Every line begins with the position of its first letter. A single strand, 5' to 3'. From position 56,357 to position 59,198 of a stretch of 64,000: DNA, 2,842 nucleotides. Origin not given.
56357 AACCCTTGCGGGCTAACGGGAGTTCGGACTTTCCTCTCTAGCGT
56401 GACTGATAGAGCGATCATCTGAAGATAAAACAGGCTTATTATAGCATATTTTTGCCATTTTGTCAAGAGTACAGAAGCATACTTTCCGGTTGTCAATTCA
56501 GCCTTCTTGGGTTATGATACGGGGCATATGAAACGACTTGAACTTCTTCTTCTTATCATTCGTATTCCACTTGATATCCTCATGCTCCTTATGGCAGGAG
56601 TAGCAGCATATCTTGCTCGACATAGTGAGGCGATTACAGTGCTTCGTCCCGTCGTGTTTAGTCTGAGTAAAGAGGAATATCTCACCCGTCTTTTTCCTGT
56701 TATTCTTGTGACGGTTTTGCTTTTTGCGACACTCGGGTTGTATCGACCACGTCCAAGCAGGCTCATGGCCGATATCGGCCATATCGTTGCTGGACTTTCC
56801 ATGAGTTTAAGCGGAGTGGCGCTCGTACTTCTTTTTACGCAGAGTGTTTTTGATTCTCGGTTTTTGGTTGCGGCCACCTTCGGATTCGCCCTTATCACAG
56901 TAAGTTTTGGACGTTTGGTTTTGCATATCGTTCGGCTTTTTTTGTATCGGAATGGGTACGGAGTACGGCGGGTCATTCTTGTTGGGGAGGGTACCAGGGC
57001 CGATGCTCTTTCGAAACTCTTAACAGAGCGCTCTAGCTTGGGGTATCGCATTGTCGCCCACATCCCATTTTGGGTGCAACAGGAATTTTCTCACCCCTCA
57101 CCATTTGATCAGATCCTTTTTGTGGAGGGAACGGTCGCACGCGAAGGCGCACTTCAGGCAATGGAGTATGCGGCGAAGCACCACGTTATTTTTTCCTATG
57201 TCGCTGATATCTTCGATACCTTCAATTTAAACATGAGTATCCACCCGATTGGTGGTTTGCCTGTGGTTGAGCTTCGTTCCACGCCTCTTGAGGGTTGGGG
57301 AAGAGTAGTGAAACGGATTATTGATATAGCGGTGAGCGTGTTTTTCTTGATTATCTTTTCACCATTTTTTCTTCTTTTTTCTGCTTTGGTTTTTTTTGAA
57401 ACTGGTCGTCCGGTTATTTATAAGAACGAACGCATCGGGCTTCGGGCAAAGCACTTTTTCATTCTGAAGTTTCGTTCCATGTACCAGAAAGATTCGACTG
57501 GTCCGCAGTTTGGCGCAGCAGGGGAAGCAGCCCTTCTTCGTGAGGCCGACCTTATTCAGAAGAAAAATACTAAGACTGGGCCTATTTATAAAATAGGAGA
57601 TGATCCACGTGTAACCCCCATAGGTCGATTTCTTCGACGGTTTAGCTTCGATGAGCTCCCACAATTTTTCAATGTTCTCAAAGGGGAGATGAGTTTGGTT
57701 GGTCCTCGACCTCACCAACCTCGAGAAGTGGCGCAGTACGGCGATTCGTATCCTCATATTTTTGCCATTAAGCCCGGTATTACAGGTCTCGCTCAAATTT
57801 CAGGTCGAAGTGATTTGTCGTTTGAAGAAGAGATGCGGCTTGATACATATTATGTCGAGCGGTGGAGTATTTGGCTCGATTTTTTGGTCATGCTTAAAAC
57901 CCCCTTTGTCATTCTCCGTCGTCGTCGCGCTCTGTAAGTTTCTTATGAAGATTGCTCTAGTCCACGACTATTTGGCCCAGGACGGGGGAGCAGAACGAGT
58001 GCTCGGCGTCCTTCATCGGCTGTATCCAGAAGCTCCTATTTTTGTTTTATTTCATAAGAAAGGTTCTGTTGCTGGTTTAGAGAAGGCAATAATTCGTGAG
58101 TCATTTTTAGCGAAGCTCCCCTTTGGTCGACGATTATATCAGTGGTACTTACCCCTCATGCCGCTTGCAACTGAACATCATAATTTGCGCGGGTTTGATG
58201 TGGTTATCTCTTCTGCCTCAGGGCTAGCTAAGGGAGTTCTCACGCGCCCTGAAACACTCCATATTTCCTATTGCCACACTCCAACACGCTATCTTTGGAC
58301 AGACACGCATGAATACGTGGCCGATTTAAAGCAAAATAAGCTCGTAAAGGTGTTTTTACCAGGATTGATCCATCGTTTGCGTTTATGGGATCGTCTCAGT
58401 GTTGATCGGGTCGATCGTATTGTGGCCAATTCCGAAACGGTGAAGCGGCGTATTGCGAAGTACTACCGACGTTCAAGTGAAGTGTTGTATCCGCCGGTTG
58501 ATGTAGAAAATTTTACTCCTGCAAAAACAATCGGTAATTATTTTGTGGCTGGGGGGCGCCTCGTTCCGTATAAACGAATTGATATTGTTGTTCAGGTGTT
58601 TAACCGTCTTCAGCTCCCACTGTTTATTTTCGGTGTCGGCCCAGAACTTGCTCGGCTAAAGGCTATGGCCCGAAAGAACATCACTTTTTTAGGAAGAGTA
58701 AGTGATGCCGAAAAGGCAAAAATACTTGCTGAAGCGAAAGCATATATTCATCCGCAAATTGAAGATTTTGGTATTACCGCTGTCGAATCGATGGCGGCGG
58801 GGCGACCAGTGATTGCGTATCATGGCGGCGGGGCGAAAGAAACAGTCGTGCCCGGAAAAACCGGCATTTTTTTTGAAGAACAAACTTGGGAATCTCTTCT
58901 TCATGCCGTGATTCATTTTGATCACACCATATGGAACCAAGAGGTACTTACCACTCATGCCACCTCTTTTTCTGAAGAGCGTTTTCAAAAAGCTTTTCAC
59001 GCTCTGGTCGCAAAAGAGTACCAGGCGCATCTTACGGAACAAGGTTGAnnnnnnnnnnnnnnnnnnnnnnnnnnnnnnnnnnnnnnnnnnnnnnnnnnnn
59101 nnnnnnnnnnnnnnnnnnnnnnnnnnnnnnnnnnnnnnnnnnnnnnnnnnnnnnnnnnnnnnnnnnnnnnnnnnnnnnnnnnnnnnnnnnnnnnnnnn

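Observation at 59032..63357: Giant protein D with an autotransporter-like beta-helix and FN3 domains, and transthyretin-like domains sandwiched between C-terminal TM helices. It carries a tandem DNA repeat.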

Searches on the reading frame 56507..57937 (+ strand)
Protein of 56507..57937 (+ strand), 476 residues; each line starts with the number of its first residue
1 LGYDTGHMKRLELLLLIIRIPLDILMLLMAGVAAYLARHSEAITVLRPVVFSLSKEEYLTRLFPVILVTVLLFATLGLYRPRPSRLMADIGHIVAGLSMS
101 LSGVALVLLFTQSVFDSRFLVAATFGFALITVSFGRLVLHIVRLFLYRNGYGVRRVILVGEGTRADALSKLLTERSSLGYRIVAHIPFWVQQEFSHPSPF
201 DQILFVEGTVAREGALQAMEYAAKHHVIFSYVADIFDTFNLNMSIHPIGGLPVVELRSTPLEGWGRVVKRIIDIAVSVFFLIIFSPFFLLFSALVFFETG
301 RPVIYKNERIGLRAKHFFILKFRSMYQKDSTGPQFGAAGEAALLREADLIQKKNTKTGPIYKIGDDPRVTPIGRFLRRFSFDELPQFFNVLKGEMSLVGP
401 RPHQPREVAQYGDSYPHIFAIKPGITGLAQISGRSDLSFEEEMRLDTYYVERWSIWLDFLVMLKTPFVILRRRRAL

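Call 20: search_protein_families(library=pfam, proteins=[window:56507-57937:+], max_evalue=0.001)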
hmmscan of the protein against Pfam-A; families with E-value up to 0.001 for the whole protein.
window:56507-57937:+ (476 aa): 2 families
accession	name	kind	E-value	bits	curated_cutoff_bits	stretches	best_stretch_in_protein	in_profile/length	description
PF02397.22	Bac_transf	-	3.1e-62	209.7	27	1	269-470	1-178/179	Bacterial sugar transferase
PF13727.12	CoA_binding_3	-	5.3e-05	23.7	25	1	76-184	3-108/175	CoA-binding domain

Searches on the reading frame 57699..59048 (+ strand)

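Call 20: search_protein_families(library=pfam, proteins=[window:57699-59048:+], max_evalue=0.001)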
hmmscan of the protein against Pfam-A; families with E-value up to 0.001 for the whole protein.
window:57699-59048:+ (449 aa): 3 families
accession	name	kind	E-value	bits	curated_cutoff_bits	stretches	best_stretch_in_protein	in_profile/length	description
PF00534.26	Glycos_transf_1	-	3.8e-25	88.8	26.4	1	280-405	16-153/172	Glycosyl transferases group 1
PF13692.12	Glyco_trans_1_4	-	6.9e-20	72.2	27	1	282-406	4-138/142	Glycosyl transferases group 1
PF13439.12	Glyco_transf_4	-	9.6e-09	35.9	28.5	1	96-270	2-169/170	Glycosyltransferase Family 4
